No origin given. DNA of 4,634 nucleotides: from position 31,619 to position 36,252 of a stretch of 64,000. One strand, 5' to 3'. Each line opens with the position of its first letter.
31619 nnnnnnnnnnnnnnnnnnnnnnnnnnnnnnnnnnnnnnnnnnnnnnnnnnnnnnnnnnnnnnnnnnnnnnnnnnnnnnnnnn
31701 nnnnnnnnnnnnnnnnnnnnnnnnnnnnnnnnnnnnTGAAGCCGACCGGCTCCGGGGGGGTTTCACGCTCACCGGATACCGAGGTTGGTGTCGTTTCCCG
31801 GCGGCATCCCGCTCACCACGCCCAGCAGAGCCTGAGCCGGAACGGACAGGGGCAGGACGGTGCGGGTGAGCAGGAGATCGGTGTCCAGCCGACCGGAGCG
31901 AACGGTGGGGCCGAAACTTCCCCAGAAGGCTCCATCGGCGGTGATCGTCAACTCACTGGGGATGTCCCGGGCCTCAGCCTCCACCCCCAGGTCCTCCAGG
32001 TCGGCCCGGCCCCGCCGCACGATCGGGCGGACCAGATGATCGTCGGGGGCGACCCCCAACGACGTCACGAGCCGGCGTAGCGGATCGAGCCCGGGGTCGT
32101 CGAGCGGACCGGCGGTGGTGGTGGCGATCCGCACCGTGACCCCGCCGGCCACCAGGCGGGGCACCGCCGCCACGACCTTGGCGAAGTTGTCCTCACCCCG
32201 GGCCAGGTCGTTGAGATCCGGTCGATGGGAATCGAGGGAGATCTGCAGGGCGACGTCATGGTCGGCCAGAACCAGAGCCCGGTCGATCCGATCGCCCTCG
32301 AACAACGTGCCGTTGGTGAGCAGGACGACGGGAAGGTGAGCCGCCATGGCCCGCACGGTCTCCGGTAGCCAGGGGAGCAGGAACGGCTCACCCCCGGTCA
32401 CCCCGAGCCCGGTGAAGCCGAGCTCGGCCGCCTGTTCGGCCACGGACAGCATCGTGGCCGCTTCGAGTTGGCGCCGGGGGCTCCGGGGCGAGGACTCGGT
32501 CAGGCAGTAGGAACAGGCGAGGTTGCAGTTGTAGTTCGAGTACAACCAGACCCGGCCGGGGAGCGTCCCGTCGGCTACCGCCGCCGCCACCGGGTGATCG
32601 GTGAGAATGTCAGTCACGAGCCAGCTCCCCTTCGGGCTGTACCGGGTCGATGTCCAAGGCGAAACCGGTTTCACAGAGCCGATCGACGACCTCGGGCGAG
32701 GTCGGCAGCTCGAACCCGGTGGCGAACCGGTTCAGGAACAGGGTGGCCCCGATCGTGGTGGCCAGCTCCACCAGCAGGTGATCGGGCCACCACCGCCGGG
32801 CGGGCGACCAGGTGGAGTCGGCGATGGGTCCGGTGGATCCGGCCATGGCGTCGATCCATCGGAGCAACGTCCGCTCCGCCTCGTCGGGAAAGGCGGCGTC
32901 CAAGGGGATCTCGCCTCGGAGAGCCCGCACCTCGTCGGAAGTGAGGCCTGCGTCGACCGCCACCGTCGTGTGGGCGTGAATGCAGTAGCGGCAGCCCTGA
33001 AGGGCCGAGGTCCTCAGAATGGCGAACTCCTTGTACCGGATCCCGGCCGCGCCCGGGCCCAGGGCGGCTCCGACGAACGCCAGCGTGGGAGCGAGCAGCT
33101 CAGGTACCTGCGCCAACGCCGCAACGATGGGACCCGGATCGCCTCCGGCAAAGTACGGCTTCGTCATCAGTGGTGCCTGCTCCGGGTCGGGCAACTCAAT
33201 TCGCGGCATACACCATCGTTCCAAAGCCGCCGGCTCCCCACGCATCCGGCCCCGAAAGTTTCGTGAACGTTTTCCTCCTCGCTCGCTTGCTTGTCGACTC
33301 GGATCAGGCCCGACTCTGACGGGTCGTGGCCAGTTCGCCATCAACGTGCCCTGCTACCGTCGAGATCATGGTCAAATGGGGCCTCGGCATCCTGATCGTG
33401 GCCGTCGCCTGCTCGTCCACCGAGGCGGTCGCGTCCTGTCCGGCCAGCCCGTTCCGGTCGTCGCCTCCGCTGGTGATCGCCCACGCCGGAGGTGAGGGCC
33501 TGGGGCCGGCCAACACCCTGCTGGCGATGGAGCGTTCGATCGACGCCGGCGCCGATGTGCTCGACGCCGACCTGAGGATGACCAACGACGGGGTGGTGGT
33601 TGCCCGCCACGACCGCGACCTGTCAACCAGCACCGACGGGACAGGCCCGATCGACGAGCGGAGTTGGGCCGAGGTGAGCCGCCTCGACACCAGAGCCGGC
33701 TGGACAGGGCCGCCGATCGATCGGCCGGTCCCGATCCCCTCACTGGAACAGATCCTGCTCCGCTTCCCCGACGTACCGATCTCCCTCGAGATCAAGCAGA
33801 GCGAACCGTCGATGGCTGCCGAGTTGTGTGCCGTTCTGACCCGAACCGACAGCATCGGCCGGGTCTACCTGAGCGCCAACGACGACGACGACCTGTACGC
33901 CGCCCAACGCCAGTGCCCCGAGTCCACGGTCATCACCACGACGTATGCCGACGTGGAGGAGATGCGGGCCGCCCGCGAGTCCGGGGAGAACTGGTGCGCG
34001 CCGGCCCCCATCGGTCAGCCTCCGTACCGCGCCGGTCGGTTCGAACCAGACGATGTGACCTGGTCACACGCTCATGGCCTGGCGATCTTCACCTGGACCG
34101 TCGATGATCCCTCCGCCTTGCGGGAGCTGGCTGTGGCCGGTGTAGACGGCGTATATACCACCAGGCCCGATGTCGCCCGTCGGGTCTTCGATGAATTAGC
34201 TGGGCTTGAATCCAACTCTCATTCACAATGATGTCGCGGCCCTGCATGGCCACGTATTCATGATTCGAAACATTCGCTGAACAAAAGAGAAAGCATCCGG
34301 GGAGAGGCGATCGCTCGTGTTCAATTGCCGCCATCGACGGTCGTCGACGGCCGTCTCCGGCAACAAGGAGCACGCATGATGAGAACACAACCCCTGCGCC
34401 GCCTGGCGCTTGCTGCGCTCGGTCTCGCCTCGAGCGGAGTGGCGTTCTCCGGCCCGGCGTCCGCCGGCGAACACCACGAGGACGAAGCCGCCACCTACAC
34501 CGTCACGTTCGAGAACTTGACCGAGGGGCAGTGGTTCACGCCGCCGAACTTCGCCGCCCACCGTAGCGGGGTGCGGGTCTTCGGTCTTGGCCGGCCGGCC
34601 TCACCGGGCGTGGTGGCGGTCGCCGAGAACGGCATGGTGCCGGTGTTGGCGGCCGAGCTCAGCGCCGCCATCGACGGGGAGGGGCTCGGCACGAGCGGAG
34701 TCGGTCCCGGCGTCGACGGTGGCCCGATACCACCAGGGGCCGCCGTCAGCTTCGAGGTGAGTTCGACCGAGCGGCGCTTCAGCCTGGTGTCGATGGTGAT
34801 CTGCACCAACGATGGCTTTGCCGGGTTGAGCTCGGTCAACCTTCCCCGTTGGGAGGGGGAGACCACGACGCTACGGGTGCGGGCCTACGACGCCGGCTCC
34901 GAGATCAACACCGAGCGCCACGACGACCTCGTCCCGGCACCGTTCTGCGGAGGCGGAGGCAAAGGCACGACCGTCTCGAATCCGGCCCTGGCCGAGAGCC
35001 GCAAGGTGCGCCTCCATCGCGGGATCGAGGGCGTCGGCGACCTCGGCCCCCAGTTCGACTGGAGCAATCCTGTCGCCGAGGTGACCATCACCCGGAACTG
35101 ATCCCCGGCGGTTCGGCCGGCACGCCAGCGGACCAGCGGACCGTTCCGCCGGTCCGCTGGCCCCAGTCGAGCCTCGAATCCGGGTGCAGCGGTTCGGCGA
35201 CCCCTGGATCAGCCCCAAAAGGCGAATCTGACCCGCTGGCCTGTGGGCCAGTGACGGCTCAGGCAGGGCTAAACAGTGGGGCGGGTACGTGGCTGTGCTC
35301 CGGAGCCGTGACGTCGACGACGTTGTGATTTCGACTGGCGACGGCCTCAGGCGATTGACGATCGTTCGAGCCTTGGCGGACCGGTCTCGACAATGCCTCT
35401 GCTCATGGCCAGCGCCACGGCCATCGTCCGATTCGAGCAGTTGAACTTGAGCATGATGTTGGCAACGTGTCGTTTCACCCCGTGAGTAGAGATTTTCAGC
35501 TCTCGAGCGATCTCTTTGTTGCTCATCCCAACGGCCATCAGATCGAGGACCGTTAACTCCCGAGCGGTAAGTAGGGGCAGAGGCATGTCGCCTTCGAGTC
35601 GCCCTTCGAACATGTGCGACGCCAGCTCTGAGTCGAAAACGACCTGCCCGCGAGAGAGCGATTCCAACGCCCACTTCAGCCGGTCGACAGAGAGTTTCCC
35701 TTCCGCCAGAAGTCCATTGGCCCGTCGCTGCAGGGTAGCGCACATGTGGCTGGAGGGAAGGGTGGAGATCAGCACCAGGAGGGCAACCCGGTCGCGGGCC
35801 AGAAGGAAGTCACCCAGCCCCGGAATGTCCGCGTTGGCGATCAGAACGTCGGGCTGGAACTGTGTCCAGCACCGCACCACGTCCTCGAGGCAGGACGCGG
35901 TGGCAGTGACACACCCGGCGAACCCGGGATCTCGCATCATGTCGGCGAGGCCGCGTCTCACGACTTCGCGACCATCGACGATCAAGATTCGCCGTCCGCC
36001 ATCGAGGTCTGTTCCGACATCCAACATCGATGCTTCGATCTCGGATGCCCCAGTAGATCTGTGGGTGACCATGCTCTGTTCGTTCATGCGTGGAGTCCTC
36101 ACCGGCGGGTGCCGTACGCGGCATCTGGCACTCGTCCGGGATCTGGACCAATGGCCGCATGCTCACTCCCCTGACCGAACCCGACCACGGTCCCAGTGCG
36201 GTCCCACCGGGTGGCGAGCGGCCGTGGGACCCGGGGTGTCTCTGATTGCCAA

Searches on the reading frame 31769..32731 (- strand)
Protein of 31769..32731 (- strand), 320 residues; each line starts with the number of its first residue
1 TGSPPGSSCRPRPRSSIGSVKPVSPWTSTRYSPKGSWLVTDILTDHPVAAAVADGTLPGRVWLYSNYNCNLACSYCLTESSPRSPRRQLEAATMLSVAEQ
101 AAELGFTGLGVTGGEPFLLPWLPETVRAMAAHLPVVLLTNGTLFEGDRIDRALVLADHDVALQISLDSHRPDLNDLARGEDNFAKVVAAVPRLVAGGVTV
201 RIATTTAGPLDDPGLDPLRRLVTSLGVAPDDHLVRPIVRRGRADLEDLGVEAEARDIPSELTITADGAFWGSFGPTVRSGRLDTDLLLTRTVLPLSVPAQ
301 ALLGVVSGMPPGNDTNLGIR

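Call 38: search_protein_families(library=pfam, proteins=[window:31769-32731:-], max_evalue=0.00001)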
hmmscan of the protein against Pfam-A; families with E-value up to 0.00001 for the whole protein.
window:31769-32731:- (320 aa): 2 families
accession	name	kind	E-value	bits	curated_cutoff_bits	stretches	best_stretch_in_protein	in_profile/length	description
PF04055.27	Radical_SAM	-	5.5e-17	62.9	29.5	1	67-206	5-149/166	Radical SAM superfamily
PF13353.11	Fer4_12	-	4.7e-06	27.4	22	1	60-182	7-133/137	4Fe-4S single cluster domain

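Call 57: find_related_loci(query=window:31769-32671:-, collection=genome_contigs, flank=10000)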
Query window:31769-32671:- (300 aa) in genome_contigs; peptide patterns used: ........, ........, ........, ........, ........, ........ (x = any residue, [..] = any of these).
461 stretches matched a pattern; 137 encode a relative of the query (tblastn E <= 1e-3); the best 80 are kept; 80 distinct loci.
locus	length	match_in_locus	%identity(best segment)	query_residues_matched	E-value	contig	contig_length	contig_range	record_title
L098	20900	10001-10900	94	1-300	0e+0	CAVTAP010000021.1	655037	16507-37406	MAG: uncultured Actinomycetota bacterium isolate MFD04651.bin.1.172 genome assembly, contig: contig_5224, whole genome s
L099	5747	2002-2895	92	3-300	3e-178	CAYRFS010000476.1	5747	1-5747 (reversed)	MAG TPA_asm: uncultured Acidimicrobiaceae bacterium isolate SRP237561_co1_99 genome assembly, contig: NODE_30192_length_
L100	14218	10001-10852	78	18-300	3e-139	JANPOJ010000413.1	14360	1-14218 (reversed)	MAG: Ilumatobacteraceae bacterium isolate VAR_87_metabat_130 VAR_87_k141_4249466, whole genome shotgun sequence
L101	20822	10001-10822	78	26-299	1e-137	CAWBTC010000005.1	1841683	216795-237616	MAG: uncultured Acidimicrobiaceae bacterium isolate MFD04651.bin.1.239 genome assembly, contig: contig_1594, whole genom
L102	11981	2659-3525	76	13-300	4e-137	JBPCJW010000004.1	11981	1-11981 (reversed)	MAG: Ilumatobacteraceae bacterium isolate TH_ant_mag_36 S1Ck127_3677563_flag_0_multi_17.5248_len_11981, whole genome sho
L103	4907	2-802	79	33-299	2e-138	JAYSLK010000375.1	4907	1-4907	MAG: Actinomycetota bacterium isolate GFS_1044 GFS_1044_374, whole genome shotgun sequence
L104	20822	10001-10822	78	27-300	1e-136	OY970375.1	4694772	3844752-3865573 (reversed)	MAG: Ilumatobacteraceae bacterium isolate MFD04651.bin.1.23 genome assembly, chromosome: 1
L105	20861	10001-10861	77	14-300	1e-136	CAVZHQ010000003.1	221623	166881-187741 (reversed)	MAG: uncultured Acidimicrobiales bacterium isolate MFD04651.bin.1.148 genome assembly, contig: contig_18133, whole genom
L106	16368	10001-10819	77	28-300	1e-135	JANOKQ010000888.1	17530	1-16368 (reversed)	MAG: Acidimicrobiaceae bacterium isolate VAR_45_metabat_82 VAR_45_k141_4713534, whole genome shotgun sequence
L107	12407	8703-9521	75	28-300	9e-135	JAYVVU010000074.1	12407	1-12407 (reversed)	MAG: Actinomycetota bacterium isolate GL80_DN_metabinner_25_sub GL80_DN_metabinner_25_sub_73, whole genome shotgun seque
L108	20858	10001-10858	73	15-300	6e-134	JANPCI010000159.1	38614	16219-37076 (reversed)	MAG: Actinomycetes bacterium isolate VAR_78_metabat_524 VAR_78_k141_1516710, whole genome shotgun sequence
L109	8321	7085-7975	72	10-300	1e-133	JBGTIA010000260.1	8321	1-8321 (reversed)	MAG: Ilumatobacteraceae bacterium isolate JTS-RE252 k141_4823824, whole genome shotgun sequence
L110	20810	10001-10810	78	31-300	1e-133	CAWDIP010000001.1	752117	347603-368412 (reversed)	MAG: uncultured Actinomycetes bacterium isolate MFD04651.bin.2.38 genome assembly, contig: contig_10534, whole genome sh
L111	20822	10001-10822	73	27-300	2e-133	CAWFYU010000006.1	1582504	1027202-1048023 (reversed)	MAG: Ilumatobacteraceae bacterium isolate MFD04651.bin.1.223 genome assembly, contig: contig_1686, whole genome shotgun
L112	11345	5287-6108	78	27-300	6e-133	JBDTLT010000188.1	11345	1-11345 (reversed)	MAG: Acidimicrobiales bacterium isolate cluster3_bin.108 NODE_25308_length_11345_cov_8.338618, whole genome shotgun sequ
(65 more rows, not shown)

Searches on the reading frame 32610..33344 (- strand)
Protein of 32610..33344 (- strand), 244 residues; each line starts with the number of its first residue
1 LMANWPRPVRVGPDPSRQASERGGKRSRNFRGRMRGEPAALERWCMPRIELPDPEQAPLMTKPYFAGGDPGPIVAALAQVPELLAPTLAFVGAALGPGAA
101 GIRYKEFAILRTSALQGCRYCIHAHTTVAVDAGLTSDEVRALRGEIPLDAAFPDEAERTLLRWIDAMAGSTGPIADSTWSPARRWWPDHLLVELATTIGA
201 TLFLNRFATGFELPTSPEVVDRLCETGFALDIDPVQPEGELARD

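Call 6: search_protein_families(library=pfam, proteins=[window:32610-33344:-])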
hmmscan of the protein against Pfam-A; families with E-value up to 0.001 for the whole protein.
window:32610-33344:- (244 aa): 1 family
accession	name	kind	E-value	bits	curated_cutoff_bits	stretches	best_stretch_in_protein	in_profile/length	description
PF02627.25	CMD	-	3.9e-11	43.2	23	1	81-153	1-73/84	Carboxymuconolactone decarboxylase family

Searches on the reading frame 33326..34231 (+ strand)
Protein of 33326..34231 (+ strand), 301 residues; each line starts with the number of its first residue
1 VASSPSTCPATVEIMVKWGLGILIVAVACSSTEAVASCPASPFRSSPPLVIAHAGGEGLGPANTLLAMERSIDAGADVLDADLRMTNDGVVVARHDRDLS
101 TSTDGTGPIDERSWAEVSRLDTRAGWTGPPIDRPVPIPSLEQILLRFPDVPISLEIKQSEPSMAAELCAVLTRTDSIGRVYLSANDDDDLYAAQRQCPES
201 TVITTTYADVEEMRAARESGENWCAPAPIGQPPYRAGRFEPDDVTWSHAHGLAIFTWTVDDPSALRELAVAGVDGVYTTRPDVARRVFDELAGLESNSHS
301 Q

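Call 6: search_protein_families(library=pfam, proteins=[window:33326-34231:+])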
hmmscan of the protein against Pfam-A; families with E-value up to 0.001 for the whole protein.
window:33326-34231:+ (301 aa): 2 families
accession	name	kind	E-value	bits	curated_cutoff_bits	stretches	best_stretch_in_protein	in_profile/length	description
PF03009.23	GDPD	-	9e-32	111.5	23.6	1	53-282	1-243/244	Glycerophosphoryl diester phosphodiesterase family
PF13653.12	GDPD_2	-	6e-06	27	27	1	254-281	2-29/30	Glycerophosphoryl diester phosphodiesterase family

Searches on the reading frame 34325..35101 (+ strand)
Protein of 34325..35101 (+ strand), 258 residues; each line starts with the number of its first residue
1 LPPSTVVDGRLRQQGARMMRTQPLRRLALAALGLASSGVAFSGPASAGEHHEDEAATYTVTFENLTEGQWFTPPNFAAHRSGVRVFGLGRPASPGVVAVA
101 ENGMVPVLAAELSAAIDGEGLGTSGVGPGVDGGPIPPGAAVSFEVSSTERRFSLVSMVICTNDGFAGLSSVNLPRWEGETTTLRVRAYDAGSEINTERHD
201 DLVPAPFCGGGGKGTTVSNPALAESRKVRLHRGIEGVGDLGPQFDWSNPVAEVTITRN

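Call 6: search_protein_families(library=pfam, proteins=[window:34325-35101:+])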
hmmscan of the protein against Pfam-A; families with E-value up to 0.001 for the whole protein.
window:34325-35101:+ (258 aa): 1 family
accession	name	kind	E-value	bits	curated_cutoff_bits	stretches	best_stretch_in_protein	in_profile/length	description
PF06468.19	Spond_N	-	1.3e-08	35.6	24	1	77-193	33-151/194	Spondin_N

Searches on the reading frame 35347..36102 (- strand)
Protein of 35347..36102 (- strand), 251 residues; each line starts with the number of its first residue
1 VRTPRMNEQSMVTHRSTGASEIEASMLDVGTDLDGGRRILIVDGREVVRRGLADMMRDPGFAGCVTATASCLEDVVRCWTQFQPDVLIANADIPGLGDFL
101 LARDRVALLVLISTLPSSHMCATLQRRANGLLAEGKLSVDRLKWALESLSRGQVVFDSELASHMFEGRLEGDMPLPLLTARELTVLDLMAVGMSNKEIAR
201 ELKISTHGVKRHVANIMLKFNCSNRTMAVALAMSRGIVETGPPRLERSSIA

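Call 6: search_protein_families(library=pfam, proteins=[window:35347-36102:-])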
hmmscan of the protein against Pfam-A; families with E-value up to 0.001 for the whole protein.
window:35347-36102:- (251 aa): 3 families
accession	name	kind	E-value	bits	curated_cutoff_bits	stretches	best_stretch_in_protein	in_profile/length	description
PF00196.25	GerE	-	1.6e-18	66.5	23.5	1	178-232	3-57/57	Bacterial regulatory proteins, luxR family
PF00072.30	Response_reg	-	0.00024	21.7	30.2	1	39-96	1-55/111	Response regulator receiver domain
PF08281.18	Sigma70_r4_2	-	0.0007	19.6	25.7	0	178-216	11-50/54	Sigma-70, region 4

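Call 52: search_protein_families(library=ncbifam, proteins=[window:35347-36102:-], max_evalue=0.01)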
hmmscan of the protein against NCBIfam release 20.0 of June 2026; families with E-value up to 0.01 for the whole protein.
window:35347-36102:- (251 aa): 28 families (the best 25 are shown)
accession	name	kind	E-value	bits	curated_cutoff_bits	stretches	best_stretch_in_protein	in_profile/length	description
NF047785.1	respo_reg_MadR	equivalog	4.1e-23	81.8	300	1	38-238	2-209/209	MadR family response regulator transcription factor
NF007708.0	PRK10403.1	equivalog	9.5e-19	67.7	343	1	38-233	8-209/215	nitrate/nitrite response regulator protein NarP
NF011896.0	PRK15369.1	equivalog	6.1e-17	61.9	242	1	38-231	5-203/211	two component system response regulator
NF007935.0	PRK10651.1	equivalog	1.4e-15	57.1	250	1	37-229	7-207/216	two-component system response regulator NarL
NF052366.1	photon_PedR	equivalog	3.4e-14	52.8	120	1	178-238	3-63/74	photosynthetic electron transport-dependent transcriptional regulator PedR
NF052445.1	RespRegMctR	equivalog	1.9e-13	50.3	300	1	38-237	3-204/205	two-component system response regulator MctR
NF007505.1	PRK10100.1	equivalog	9.5e-13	48.3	250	1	145-232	109-199/204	biofilm master transcriptional regulator CsgD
NF007018.1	PRK09483.1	equivalog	1e-12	48.1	280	1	39-240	4-211/217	UvrY/SirA/GacA family response regulator transcription factor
TIGR03020.2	EpsA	equivalog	4.8e-11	42.8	170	1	174-233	187-246/247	XrtB/PEP-CTERM-associated transcriptional regulator EpsA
NF006900.1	PRK09390.1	equivalog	3.3e-10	39.8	255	1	177-236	142-201/203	response regulator FixJ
NF007403.0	PRK09935.1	equivalog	3.6e-10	39.8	271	1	81-222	47-194/210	fimbria biosynthesis transcriptional regulator FimZ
NF003420.0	PRK04841.1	equivalog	1.9e-09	36.1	537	1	178-232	839-893/903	HTH-type transcriptional regulator MalT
NF007685.0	PRK10360.1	equivalog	2.3e-09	37.4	258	1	85-226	49-186/196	response regulator transcription factor UhpA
TIGR03541.1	reg_near_HchA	equivalog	7e-07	29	215.6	1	177-236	171-230/232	PA1136 family autoinducer-binding transcriptional regulator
NF041830.1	RR_TF_ErdR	exception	1.2e-06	28.4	390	1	175-231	148-204/213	response regulator transcription factor ErdR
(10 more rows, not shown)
